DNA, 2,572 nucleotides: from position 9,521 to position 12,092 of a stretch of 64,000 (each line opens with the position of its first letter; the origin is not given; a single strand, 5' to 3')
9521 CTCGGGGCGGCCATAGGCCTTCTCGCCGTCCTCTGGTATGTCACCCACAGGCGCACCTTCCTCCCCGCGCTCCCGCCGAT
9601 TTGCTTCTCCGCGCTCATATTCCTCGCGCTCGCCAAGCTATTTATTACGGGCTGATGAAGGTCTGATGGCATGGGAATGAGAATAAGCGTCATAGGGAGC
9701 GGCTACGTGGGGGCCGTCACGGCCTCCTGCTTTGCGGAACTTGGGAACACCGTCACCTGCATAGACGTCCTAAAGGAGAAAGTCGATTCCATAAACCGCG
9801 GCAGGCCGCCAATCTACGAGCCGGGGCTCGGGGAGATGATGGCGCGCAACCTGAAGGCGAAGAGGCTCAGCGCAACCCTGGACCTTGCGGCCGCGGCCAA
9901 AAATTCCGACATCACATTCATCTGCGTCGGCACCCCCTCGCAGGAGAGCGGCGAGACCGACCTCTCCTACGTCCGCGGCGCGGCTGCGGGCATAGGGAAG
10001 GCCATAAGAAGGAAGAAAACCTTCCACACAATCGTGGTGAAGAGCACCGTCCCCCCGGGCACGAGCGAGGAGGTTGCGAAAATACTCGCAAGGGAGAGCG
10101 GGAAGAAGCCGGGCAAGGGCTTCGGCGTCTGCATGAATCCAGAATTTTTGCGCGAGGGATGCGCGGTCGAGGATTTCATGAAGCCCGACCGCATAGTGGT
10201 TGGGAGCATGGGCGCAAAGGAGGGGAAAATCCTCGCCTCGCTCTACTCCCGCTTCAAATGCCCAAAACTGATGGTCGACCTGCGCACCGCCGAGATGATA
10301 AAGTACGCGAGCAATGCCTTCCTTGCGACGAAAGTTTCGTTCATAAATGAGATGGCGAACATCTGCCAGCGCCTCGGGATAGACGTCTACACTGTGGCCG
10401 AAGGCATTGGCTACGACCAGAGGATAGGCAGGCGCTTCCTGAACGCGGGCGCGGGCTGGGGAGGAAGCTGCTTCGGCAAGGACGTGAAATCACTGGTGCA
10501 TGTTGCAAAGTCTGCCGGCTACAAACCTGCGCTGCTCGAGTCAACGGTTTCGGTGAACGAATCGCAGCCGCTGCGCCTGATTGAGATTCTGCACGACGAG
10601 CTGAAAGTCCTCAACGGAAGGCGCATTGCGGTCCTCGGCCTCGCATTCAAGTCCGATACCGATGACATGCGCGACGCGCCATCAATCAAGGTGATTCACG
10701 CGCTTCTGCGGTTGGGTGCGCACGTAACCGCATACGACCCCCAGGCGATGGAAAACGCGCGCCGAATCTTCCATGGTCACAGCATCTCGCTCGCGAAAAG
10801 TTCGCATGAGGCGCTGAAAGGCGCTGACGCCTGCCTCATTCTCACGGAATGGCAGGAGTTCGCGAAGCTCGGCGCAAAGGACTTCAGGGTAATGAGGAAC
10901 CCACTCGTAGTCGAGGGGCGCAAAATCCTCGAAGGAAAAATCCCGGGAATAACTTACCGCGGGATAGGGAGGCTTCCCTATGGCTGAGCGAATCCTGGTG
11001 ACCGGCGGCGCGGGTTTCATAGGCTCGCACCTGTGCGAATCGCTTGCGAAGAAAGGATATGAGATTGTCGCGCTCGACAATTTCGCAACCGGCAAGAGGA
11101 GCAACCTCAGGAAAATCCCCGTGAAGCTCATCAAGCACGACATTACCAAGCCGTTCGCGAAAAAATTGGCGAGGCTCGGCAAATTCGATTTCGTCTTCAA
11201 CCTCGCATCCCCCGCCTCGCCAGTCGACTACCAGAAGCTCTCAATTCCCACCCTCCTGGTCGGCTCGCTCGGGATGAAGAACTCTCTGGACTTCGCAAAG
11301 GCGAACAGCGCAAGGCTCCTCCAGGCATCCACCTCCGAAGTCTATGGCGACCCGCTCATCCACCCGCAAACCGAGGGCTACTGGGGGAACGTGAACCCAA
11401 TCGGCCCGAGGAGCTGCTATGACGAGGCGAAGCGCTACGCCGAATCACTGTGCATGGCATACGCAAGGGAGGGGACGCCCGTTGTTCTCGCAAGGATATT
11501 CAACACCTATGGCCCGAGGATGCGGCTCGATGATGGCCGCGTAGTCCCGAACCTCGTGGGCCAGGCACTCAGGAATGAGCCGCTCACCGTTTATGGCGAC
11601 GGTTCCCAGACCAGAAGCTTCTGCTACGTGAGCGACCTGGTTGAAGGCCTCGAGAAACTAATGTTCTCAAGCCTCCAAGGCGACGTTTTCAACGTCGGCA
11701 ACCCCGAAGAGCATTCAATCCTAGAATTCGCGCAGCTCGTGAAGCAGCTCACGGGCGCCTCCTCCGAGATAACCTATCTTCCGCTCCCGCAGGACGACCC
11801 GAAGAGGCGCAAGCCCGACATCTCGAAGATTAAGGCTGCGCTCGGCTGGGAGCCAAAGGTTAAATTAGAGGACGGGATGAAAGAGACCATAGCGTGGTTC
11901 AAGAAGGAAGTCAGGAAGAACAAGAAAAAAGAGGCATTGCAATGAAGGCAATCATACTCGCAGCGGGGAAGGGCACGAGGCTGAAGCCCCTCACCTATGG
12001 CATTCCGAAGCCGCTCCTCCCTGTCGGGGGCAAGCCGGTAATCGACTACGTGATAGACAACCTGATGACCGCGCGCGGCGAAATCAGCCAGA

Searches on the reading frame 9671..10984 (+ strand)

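Call 71: search_protein_families(library=pfam, proteins=[window:9671-10984:+], max_evalue=0.00001)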
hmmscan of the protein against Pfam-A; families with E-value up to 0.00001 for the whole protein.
window:9671-10984:+ (438 aa): 3 families
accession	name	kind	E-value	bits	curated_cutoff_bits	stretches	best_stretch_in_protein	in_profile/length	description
PF03721.20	UDPG_MGDP_dh_N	-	3.1e-63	213.2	27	1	3-189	1-185/187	UDP-glucose/GDP-mannose dehydrogenase family, NAD binding domain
PF00984.24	UDPG_MGDP_dh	-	1.1e-37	128.5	25.4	1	205-297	1-93/94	UDP-glucose/GDP-mannose dehydrogenase family, central domain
PF03720.21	UDPG_MGDP_dh_C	-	1.2e-29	103.1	30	1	320-421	1-102/103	UDP-glucose/GDP-mannose dehydrogenase family, UDP binding domain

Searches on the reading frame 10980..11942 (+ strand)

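Call 71: search_protein_families(library=pfam, proteins=[window:10980-11942:+], max_evalue=0.00001)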
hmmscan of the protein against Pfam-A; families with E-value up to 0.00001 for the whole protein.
window:10980-11942:+ (321 aa): 5 families
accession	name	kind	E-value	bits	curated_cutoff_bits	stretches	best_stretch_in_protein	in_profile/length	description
PF01370.27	Epimerase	-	6e-50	170.3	20.9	1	5-240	1-240/240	NAD dependent epimerase/dehydratase family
PF16363.11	GDP_Man_Dehyd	-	7.5e-50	170.7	27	1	6-303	1-332/332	GDP-mannose 4,6 dehydratase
PF04321.23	RmlD_sub_bind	-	1.9e-11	44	27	1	4-271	2-245/287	RmlD substrate binding domain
PF01073.25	3Beta_HSD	-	2.6e-08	33.7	22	1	6-220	1-221/280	3-beta hydroxysteroid dehydrogenase/isomerase family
PF02719.21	Polysacc_synt_2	-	2.7e-06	27.3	20.2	0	142-262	133-251/293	Polysaccharide biosynthesis protein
